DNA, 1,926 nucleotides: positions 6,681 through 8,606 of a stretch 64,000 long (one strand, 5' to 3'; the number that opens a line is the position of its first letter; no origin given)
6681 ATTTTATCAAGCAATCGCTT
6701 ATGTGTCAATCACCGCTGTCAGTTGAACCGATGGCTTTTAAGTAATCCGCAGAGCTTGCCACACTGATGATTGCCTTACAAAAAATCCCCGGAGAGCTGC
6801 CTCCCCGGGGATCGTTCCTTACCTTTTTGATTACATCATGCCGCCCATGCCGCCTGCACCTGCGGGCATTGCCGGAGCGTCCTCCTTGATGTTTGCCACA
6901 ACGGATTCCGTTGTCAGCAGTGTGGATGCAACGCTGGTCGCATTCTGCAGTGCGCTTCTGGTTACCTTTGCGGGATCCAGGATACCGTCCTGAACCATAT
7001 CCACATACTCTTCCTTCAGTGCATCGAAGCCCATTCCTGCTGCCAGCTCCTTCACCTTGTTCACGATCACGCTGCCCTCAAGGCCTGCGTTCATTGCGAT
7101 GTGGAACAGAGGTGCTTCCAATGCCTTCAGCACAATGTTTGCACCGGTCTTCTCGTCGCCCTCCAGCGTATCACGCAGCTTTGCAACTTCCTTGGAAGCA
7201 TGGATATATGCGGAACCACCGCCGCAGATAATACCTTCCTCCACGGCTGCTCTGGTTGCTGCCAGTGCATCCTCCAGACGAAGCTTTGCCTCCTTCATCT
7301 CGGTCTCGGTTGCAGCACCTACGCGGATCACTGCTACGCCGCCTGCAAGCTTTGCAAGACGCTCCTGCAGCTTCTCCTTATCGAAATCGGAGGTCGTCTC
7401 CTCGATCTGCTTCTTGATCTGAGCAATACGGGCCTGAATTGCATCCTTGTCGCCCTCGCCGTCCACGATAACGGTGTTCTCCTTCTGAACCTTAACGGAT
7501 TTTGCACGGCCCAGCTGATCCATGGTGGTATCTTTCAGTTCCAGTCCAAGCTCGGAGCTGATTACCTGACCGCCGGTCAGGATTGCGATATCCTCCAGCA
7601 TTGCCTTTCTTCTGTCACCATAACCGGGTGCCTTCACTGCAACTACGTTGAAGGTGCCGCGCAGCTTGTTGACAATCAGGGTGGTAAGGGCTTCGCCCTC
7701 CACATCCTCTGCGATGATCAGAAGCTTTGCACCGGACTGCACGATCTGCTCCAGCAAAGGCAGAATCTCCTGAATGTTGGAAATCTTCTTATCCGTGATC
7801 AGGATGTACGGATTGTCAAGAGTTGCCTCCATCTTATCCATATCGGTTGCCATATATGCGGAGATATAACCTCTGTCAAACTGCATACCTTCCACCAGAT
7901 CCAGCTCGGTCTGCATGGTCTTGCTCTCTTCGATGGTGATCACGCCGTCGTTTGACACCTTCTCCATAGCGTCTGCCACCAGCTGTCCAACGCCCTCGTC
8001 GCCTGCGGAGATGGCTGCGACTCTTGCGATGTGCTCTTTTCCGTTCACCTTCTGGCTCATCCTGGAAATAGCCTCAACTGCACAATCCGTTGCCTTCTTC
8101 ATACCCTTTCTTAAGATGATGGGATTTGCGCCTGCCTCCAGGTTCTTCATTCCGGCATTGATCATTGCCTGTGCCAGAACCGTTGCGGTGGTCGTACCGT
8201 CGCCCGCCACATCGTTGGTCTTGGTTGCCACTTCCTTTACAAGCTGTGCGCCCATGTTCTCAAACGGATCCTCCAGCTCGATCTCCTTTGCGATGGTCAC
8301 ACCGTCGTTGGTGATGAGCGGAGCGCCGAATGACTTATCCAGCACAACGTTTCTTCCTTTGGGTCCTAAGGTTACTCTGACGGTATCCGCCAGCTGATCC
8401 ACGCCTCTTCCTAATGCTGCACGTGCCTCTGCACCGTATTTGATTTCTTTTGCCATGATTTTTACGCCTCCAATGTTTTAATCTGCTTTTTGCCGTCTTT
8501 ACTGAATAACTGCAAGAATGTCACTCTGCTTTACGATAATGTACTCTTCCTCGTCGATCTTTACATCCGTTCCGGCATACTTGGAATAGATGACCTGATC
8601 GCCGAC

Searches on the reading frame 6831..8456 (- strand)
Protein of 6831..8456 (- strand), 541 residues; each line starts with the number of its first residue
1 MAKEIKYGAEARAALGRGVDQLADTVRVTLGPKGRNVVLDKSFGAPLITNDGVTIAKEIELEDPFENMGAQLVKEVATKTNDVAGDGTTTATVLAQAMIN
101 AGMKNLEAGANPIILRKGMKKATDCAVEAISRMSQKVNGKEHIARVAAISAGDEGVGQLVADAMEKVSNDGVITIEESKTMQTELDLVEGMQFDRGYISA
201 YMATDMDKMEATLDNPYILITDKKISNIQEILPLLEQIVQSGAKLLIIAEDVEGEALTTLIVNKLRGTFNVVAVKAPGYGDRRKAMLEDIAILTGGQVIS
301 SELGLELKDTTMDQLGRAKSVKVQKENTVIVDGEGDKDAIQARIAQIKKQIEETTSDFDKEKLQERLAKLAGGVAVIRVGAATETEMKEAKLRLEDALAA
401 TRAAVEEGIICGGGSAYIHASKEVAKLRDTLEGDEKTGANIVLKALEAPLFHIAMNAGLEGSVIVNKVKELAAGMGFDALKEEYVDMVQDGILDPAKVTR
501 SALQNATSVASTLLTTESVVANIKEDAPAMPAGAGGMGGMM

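Call 53: list_cluster_members(proteins=[window:6831-8456:-, window:32066-33484:-])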
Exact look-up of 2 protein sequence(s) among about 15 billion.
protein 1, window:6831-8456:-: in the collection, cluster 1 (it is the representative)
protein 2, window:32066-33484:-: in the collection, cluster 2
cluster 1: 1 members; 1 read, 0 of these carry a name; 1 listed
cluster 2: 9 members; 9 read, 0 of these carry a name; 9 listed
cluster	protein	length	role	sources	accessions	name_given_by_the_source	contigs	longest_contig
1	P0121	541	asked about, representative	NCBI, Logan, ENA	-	-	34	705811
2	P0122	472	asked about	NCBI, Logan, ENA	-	-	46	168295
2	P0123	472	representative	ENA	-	-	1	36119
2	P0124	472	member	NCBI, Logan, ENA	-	-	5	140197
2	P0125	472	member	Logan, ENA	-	-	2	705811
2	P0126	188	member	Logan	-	-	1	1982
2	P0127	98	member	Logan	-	-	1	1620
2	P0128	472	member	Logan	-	-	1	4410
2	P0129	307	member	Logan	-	-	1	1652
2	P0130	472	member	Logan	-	-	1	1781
